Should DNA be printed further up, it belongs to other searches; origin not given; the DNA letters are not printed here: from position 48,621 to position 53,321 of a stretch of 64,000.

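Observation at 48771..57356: Stripped-down, non-canonical type VII-like secretion locus lacking EssA, EssB and EsaA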

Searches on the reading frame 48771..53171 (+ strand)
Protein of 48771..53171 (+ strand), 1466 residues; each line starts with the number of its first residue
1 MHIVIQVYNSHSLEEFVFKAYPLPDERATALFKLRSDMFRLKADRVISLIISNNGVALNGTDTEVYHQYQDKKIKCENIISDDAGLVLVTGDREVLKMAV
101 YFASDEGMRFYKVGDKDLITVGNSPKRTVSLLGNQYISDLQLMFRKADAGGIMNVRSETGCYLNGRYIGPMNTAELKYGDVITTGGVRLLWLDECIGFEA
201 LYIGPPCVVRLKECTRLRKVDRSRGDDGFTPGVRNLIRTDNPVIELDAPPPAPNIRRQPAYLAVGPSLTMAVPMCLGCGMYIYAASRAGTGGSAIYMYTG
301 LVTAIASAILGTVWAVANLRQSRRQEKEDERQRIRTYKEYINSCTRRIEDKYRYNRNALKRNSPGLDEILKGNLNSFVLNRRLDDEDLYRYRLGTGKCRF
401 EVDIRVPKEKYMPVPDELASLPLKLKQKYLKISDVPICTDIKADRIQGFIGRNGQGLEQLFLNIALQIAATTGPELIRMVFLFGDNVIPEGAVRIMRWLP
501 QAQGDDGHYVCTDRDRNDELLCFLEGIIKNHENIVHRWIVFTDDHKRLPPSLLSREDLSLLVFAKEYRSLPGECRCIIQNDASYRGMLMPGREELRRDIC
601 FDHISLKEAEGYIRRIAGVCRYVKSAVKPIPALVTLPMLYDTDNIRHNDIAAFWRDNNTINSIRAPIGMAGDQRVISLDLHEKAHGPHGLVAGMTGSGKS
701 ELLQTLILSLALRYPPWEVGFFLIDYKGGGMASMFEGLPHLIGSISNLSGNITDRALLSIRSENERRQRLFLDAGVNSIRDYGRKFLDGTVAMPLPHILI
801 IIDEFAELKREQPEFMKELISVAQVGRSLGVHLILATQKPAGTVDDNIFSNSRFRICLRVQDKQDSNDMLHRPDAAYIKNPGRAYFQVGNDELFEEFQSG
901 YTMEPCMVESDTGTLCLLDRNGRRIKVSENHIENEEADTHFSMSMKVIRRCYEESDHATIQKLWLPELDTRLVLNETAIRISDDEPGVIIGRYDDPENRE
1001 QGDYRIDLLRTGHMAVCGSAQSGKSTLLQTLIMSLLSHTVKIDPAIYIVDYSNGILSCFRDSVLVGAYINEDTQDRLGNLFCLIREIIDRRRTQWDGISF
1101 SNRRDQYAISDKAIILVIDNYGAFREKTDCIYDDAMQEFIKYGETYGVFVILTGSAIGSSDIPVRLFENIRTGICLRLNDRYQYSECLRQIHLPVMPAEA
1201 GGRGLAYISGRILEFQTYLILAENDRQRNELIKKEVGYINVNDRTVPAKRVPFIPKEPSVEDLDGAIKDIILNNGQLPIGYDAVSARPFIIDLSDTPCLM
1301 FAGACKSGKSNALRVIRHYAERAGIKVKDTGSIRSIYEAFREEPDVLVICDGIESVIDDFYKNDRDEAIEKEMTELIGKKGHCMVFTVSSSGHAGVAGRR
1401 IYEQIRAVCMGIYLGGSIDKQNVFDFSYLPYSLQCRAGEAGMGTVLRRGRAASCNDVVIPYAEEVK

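Call 4: search_protein_families(library=pfam, proteins=[window:48771-53171:+], max_evalue=0.1)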
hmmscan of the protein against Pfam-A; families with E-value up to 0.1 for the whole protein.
window:48771-53171:+ (1466 aa): 20 families
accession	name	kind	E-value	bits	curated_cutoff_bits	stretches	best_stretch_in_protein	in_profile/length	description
PF01580.24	FtsK_SpoIIIE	-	3.9e-48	164.2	24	3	665-841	18-220/221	FtsK/SpoIIIE family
PF13401.12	AAA_22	-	7.7e-12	46.1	27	2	686-838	5-123/130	AAA domain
PF13191.12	AAA_16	-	1.5e-06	29.3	32.6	1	686-826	24-162/167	AAA ATPase domain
PF01935.23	DUF87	-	2.7e-06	28.1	23.2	1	676-711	14-48/220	Helicase HerA, central domain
PF13555.12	AAA_29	-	2e-05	24.7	27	0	1006-1038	17-49/61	P-loop containing region of AAA domain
PF05729.18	NACHT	-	3.2e-05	24.2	26.7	0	690-716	4-30/167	NACHT domain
PF20720.3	nSTAND3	-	5.7e-05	23.3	27.2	0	1294-1389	15-111/155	Novel STAND NTPase 3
PF00498.31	FHA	-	7.1e-05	23.6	20.7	1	120-184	2-66/67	FHA domain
PF00910.28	RNA_helicase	-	0.00022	22.1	21.5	0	1016-1050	3-38/105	RNA helicase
PF00437.27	T2SSE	-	0.0022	17.2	24.9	0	667-708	124-164/370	Type II/IV secretion system protein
PF03029.23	ATP_bind_1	-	0.0038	17.5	27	0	1016-1052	1-42/240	Conserved hypothetical ATP binding protein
PF24883.2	NPHP3_N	-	0.005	17.5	24.8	0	691-821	27-148/164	Nephrocystin 3, N-terminal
PF00005.33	ABC_tran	-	0.0058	17.7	25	0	1012-1035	12-35/137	ABC transporter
PF13238.12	AAA_18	-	0.013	16.3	29.4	0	690-706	2-18/128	AAA domain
PF25199.1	nSTAND_NTPase5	-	0.013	15.7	34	0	686-721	41-75/145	Novel STAND NTPase 5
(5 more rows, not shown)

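Call 5: search_protein_families(library=ncbifam, proteins=[window:48771-53171:+], max_evalue=0.1)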
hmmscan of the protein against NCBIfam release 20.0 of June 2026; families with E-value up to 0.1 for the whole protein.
window:48771-53171:+ (1466 aa): 20 families
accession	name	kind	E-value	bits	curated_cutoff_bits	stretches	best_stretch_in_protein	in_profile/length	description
TIGR03928.1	T7_EssCb_Firm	equivalog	1.7e-227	758.1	778.4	1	240-1321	17-1121/1296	type VII secretion protein EssC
TIGR03924.1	T7SS_EccC_a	equivalog_domain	8.9e-87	292.4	509.15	1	247-905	2-672/673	type VII secretion protein EccCa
TIGR03925.1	T7SS_EccC_b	equivalog_domain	3.6e-71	240.1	346.55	2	955-1318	13-383/564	type VII secretion protein EccCb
NF007615.0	PRK10263.1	equivalog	2.2e-21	75.4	1566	1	654-875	983-1221/1355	DNA translocase FtsK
TIGR00929.1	VirB4_CagE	subfamily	1.1e-07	30.5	643.1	1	1011-1038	437-464/792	VirB4 family type IV secretion/conjugal transfer ATPase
NF040937.1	HerA_Thermprot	equivalog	3.9e-05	22.3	800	1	792-873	346-427/487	DNA double-strand break repair helicase HerA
NF041214.1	plasmid_TraB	equivalog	0.00095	17.8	800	0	795-866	345-415/639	plasmid transfer protein TraB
TIGR02868.1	CydC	equivalog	0.0016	17.1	329.05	0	676-707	354-382/530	thiol reductant ABC exporter subunit CydC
NF041017.1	DNA_import_CedB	equivalog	0.0028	16.3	700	0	682-714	271-303/590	DNA import protein CedB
NF008695.0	PRK11713.3-3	equivalog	0.0052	16.2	246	1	999-1067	111-182/223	16S rRNA (uracil(1498)-N(3))-methyltransferase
TIGR03743.1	SXT_TraD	subfamily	0.0087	14.5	366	0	1010-1037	174-201/636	conjugative transfer system coupling protein TraD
NF042944.1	HerA_antiphage_2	equivalog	0.0089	14.8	850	0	821-867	457-502/576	anti-phage-associated helicase HerA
TIGR02324.1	CP_lyasePhnL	equivalog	0.015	14.7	256.3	0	1293-1336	31-76/224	phosphonate C-P lyase system protein PhnL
NF010155.0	PRK13634.1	equivalog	0.017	14.4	413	0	1008-1037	30-58/290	energy-coupling factor ABC transporter ATP-binding protein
NF040819.1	helicase_HerA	equivalog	0.024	13.2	970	1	798-870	404-477/561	DNA double-strand break repair helicase HerA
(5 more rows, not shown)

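Call 33: find_homologous_proteins(query=window:48771-53171:+, max_evalue=1e-30)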
Query window:48771-53171:+ (1466 aa): 123 proteins with E <= 1e-30 among 7321 candidates; the best 120 are listed.
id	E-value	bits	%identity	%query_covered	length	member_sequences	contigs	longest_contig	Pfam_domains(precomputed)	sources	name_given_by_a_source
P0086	0.0e+0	3385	100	100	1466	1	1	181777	PF01935.24,PF13401.13,PF01580.25,PF27394.1,PF13191.13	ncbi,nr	ncbi:MAG: hypothetical protein K6E63_09720 [Lachnospiraceae bacterium]|nr:hypothetical protein [Lach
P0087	0.0e+0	1985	59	100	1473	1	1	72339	PF13555.13,PF13401.13,PF13238.13,PF01580.25,PF20720.4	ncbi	-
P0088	0.0e+0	1714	54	100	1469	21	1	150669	PF13555.13,PF13401.13,PF01580.25,PF20720.4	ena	-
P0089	0.0e+0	1712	54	100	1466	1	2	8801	PF13555.13,PF13401.13,PF01580.25,PF20720.4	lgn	-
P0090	0.0e+0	1708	53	100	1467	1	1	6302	PF13401.13,PF01580.25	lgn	-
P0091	0.0e+0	1708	53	100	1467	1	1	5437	PF13555.13,PF13401.13,PF02463.26,PF01580.25,PF20720.4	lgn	-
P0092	0.0e+0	1686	53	100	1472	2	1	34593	PF13555.13,PF13401.13,PF01580.25,PF20720.4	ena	-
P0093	0.0e+0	1686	69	73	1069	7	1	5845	PF01935.24,PF13401.13,PF01580.25,PF20720.4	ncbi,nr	ncbi:MAG: hypothetical protein IKT17_02370, partial [Lachnospiraceae bacterium]|nr:hypothetical prot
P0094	0.0e+0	1678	52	100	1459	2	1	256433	PF13401.13,PF01580.25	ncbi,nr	ncbi:MAG: hypothetical protein K6F34_07390 [Lachnospiraceae bacterium]|nr:hypothetical protein [Lach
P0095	0.0e+0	1676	52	100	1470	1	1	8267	PF13555.13,PF13401.13,PF01580.25,PF20720.4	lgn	-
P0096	0.0e+0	1660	52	100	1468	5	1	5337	PF13555.13,PF13401.13,PF01580.25,PF20720.4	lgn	-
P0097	0.0e+0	1625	51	100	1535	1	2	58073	PF13401.13,PF01580.25,PF20720.4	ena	-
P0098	0.0e+0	1620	51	100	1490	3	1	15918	PF13401.13,PF01580.25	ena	-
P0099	0.0e+0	1615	50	100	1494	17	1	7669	PF13401.13,PF01580.25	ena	-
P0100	0.0e+0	1612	51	100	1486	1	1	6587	PF13401.13,PF01580.25,PF20720.4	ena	-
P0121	3.1e-249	848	37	62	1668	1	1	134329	PF00498.32,PF01935.24,PF13401.13,PF01580.25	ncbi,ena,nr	ncbi:MAG: type VII secretion protein EssC [Lachnospiraceae bacterium]|nr:type VII secretion protein 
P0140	1.6e-239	816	35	92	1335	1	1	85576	PF13555.13,PF13401.13,PF01580.25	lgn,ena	-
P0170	4.5e-227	775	33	92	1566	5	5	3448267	PF05872.19,PF13401.13,PF01580.25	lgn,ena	-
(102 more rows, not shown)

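Call 34: find_encoding_contigs(protein=P0121, flank=10000, max_places=1)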
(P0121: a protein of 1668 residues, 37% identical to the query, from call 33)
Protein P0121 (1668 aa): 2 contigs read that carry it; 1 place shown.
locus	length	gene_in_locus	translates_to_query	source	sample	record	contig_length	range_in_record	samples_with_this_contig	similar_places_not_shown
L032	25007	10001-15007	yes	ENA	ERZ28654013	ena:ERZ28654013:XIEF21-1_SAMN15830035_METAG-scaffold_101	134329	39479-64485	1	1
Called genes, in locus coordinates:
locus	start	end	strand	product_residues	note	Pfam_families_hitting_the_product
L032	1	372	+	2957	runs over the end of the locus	PF19077:Big_13 (faint), PF12245:Big_3_2 (faint), PF07495:Y_Y_Y (faint)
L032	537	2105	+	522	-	PF00092:VWA, PF13519:VWA_2 (weak), PF16697:Yop-YscD_cpl (weak), PF00498:FHA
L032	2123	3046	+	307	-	PF19909:DUF6382, PF00498:FHA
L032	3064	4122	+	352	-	PF25199:nSTAND_NTPase5 (faint), PF01656:CbiA, PF07015:VirC1 (weak), PF13614:AAA_31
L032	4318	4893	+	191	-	PF13472:Lipase_GDSL_2, PF16255:Lipase_GDSL_lke, PF00657:Lipase_GDSL (weak)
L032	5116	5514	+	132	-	-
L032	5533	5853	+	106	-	PF13780:DUF4176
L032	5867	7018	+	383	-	-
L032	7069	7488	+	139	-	-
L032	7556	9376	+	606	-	PF12773:DZR, PF13240:Zn_Ribbon_1 (weak), PF13248:Zn_ribbon_3 (weak)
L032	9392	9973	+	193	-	-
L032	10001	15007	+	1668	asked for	PF00498:FHA, PF01580:FtsK_SpoIIIE, PF01935:DUF87 (faint), PF13401:AAA_22 (faint), PF01580:FtsK_SpoIIIE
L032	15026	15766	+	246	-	PF04397:LytTR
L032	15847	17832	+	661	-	PF01580:FtsK_SpoIIIE, PF19044:P-loop_TraG (faint), PF20720:nSTAND3 (faint)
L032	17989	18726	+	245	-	-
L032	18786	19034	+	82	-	PF08817:YukD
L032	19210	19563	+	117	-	-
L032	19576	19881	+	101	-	PF06013:WXG100 (weak)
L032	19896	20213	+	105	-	PF06013:WXG100 (weak)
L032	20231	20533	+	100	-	PF06013:WXG100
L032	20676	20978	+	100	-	PF06013:WXG100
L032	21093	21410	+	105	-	PF10824:T7SS_ESX_EspC (weak), PF06013:WXG100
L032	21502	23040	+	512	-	PF00092:VWA, PF13519:VWA_2, PF16697:Yop-YscD_cpl (weak), PF00498:FHA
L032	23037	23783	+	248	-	PF13672:PP2C_2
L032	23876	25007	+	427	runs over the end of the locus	-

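Call 35: find_encoding_contigs(protein=P0170, flank=10000, max_places=1)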
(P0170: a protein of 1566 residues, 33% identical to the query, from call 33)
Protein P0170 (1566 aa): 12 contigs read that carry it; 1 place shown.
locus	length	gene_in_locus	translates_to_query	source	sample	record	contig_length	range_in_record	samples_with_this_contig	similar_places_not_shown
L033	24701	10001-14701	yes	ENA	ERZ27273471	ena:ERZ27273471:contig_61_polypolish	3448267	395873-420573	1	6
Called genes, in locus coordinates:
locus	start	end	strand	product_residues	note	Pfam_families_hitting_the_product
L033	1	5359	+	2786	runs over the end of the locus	PF19077:Big_13 (faint), PF13620:CarboxypepD_reg, PF13715:CarbopepD_reg_2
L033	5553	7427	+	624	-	PF00069:Pkinase, PF01636:APH (faint), PF07714:PK_Tyr_Ser-Thr, PF13428:TPR_14 (faint), PF00515:TPR_1 (weak), PF07719:TPR_2 (weak), PF13181:TPR_8 (weak), PF13432:TPR_16 (weak), +4 more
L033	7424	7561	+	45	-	-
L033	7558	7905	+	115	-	-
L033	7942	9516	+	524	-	PF13620:CarboxypepD_reg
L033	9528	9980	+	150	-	PF00498:FHA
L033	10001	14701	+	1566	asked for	PF01580:FtsK_SpoIIIE, PF05872:HerA_C (weak), PF13401:AAA_22 (faint), PF01580:FtsK_SpoIIIE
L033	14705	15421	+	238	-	PF04397:LytTR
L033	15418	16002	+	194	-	-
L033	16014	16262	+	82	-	-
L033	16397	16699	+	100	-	PF06013:WXG100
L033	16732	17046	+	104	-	PF06013:WXG100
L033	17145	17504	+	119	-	-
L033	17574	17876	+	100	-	PF06013:WXG100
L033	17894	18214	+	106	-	PF06013:WXG100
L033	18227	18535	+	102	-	PF06013:WXG100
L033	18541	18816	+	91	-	PF13780:DUF4176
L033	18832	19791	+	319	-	-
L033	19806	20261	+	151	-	-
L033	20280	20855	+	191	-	PF16697:Yop-YscD_cpl (weak), PF00498:FHA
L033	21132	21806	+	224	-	-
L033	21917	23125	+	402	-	PF02492:cobW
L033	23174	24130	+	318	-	PF02492:cobW (weak), PF21537:DUF1980_C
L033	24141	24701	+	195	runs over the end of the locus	PF01195:Pept_tRNA_hydro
